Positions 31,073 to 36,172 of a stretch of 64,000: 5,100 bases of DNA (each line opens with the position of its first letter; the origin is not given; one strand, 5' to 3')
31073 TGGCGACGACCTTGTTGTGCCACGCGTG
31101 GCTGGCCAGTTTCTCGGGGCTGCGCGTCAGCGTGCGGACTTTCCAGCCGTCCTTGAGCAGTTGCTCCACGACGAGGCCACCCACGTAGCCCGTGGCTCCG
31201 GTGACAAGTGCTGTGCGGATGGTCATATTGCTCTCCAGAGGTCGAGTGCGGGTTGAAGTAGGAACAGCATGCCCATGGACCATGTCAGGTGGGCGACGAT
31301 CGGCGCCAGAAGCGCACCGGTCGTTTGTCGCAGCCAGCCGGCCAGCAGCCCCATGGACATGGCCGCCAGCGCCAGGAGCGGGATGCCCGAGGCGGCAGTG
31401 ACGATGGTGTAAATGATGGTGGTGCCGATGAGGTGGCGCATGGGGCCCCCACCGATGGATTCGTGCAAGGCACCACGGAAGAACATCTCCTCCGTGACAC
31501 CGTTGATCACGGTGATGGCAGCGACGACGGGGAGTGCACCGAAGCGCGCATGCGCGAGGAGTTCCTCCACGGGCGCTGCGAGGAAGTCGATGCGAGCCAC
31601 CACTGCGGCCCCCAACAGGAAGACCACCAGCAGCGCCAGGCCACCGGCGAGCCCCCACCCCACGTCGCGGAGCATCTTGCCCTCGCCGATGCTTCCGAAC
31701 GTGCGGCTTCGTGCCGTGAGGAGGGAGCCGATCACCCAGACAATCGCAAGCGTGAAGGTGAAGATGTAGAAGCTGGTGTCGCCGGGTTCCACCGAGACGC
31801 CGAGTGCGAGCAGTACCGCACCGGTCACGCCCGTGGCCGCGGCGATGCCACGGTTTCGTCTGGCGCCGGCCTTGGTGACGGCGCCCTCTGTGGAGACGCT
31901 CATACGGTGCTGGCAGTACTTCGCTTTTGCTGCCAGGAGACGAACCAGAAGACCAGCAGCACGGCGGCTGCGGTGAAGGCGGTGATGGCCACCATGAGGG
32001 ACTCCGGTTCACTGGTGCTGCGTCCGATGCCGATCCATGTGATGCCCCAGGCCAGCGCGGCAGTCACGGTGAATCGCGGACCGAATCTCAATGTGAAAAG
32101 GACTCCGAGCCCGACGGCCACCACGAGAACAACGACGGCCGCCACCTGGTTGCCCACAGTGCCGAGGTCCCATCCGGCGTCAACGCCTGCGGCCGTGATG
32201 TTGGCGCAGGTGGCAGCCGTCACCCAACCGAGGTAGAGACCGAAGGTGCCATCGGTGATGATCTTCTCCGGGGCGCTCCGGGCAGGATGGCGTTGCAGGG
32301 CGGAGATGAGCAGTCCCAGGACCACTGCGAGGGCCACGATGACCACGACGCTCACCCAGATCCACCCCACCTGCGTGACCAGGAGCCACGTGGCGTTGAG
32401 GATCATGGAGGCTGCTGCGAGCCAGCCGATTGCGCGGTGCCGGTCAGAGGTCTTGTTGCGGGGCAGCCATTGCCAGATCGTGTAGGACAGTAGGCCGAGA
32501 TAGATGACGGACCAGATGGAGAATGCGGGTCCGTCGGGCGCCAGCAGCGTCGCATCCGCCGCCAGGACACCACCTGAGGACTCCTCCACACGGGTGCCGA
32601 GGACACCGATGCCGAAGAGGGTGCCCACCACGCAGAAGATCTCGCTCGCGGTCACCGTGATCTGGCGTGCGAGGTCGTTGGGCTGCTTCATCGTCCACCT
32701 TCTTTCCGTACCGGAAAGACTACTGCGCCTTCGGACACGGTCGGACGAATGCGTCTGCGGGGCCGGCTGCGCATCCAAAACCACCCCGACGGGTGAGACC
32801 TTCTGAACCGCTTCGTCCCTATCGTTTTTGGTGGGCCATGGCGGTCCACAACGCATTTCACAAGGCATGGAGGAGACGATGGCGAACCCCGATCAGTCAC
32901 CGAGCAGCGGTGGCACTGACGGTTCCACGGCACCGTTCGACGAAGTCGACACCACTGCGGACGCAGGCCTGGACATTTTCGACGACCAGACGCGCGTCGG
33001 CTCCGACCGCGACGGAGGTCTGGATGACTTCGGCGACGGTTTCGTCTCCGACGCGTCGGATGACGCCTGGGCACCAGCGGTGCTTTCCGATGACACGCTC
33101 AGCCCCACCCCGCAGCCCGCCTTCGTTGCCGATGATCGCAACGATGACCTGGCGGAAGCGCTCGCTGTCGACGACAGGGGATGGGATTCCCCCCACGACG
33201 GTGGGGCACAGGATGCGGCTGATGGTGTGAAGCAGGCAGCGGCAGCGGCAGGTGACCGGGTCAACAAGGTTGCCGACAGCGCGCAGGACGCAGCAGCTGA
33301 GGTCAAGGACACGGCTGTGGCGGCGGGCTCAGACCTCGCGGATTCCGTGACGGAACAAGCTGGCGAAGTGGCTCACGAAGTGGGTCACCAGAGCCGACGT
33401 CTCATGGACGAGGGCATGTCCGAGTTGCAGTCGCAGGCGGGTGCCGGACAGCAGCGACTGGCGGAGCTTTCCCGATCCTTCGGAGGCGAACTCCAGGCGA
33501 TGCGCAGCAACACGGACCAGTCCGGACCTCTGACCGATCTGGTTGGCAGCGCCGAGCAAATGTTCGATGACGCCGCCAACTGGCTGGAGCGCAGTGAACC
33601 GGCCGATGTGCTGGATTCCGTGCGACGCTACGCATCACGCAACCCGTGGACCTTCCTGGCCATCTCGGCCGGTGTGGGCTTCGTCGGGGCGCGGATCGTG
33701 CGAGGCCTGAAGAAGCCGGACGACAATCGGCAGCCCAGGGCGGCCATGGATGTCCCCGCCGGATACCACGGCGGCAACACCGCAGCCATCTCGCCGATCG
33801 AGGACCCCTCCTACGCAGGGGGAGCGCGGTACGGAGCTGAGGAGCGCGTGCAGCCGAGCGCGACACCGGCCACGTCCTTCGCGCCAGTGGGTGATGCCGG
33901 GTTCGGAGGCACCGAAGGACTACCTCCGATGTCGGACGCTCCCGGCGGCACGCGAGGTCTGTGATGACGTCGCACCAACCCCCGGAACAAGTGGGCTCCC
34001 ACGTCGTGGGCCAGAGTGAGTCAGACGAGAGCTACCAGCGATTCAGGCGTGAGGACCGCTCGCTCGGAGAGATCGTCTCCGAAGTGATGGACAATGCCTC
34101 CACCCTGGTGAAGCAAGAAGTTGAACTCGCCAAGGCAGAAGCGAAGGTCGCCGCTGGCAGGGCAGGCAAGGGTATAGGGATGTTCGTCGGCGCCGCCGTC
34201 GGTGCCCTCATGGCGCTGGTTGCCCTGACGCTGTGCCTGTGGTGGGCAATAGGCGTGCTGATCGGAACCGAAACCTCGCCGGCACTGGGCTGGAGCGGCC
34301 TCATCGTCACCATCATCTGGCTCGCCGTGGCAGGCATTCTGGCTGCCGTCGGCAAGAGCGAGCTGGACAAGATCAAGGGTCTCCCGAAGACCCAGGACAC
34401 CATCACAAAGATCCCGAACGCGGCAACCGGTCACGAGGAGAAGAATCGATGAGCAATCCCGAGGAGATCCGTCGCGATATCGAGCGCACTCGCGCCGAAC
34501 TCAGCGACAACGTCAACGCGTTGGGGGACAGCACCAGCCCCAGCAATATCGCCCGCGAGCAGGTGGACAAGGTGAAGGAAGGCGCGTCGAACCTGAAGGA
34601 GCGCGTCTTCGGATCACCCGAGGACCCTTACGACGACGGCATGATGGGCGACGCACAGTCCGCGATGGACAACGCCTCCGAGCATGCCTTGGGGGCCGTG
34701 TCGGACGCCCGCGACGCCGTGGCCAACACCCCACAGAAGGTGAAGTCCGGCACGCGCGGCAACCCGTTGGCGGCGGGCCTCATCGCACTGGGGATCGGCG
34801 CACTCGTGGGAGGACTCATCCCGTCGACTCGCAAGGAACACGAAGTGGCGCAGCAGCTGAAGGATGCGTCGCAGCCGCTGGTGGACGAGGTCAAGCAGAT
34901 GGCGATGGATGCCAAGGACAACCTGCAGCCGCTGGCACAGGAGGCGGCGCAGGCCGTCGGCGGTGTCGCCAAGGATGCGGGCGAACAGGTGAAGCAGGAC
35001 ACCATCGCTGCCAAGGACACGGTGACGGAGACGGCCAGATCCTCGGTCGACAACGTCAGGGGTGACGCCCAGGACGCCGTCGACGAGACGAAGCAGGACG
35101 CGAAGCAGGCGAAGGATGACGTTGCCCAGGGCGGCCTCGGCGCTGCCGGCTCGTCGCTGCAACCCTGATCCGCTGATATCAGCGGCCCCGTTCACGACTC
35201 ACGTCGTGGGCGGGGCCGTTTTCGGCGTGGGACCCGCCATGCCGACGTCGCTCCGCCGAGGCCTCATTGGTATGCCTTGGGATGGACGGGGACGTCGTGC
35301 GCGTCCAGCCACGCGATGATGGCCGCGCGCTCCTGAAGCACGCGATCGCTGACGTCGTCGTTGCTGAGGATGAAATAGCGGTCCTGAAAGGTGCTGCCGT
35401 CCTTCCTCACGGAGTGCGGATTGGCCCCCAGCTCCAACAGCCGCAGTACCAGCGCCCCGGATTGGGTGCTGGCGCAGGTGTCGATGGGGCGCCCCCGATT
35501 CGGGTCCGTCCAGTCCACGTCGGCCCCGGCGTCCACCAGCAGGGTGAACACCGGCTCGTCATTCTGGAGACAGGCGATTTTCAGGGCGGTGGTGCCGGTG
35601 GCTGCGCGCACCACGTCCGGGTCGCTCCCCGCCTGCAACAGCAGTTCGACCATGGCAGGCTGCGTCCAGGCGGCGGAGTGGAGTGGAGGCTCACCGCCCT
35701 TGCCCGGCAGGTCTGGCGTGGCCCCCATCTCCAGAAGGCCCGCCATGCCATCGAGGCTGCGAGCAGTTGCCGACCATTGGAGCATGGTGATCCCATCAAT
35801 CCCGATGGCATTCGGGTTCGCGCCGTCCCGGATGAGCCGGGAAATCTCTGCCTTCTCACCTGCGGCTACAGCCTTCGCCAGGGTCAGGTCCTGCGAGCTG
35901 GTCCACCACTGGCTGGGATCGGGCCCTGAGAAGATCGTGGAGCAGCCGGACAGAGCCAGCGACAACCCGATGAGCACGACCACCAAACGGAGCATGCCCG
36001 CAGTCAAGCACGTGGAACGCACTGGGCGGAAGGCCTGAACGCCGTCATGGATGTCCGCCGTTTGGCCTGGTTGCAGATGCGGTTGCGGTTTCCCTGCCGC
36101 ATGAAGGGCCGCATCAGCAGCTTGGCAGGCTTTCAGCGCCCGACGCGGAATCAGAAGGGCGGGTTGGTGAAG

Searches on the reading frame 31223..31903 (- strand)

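Call 91: search_protein_families(library=pfam, proteins=[window:31223-31903:-], max_evalue=0.001)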
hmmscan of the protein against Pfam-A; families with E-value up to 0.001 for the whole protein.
window:31223-31903:- (226 aa): 1 family
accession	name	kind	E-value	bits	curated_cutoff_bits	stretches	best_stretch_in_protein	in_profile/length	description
PF02517.21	Rce1-like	-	8.5e-12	45.7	22.4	1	123-209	4-91/93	Type II CAAX prenyl endopeptidase Rce1-like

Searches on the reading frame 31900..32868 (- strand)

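Call 91: search_protein_families(library=pfam, proteins=[window:31900-32868:-], max_evalue=0.001)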
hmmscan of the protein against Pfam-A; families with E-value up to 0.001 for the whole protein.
window:31900-32868:- (322 aa): 1 family
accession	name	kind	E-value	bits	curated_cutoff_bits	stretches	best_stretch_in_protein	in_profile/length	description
PF03073.20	TspO_MBR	-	2.4e-06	27.8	24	1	107-225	30-142/145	TspO/MBR family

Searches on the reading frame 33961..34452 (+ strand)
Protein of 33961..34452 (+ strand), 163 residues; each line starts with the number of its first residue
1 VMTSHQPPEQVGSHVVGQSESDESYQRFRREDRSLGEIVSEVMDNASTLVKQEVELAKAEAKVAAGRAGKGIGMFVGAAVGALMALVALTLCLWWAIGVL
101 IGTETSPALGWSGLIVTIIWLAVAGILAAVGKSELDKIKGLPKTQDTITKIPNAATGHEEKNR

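Call 50: search_protein_families(library=pfam, proteins=[window:33961-34452:+], max_evalue=0.001)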
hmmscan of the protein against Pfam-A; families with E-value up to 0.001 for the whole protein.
window:33961-34452:+ (163 aa): 1 family
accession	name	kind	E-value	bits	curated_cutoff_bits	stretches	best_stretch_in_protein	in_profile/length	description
PF07332.16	Phage_holin_3_6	-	3e-26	92.2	28.4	1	36-154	1-114/116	Putative Actinobacterial Holin-X, holin superfamily III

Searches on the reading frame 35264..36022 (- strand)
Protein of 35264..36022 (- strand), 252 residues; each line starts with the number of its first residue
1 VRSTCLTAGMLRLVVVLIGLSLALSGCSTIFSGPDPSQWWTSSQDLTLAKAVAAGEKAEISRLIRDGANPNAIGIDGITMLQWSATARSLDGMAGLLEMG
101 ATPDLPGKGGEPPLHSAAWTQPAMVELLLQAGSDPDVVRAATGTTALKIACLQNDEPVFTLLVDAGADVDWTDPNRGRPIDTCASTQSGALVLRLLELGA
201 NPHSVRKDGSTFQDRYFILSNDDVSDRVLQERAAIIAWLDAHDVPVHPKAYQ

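Call 50: search_protein_families(library=pfam, proteins=[window:35264-36022:-], max_evalue=0.001)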
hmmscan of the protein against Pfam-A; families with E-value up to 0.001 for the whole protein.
window:35264-36022:- (252 aa): 5 families
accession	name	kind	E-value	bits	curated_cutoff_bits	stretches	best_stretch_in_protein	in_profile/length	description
PF12796.13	Ank_2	-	3e-15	57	27.3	2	114-203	1-87/90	Ankyrin repeats (3 copies)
PF00023.36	Ank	-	4.5e-13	49.1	21.1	0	110-137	2-30/33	Ankyrin repeat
PF13637.12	Ank_4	-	1.3e-10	41.7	22.7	0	124-163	12-50/50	Ankyrin repeats (many copies)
PF13606.12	Ank_3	-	3.3e-06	27.4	22.3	0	145-170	4-29/30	Ankyrin repeat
PF13857.12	Ank_5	-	3.2e-05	24.6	27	0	104-150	10-56/56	Ankyrin repeats (many copies)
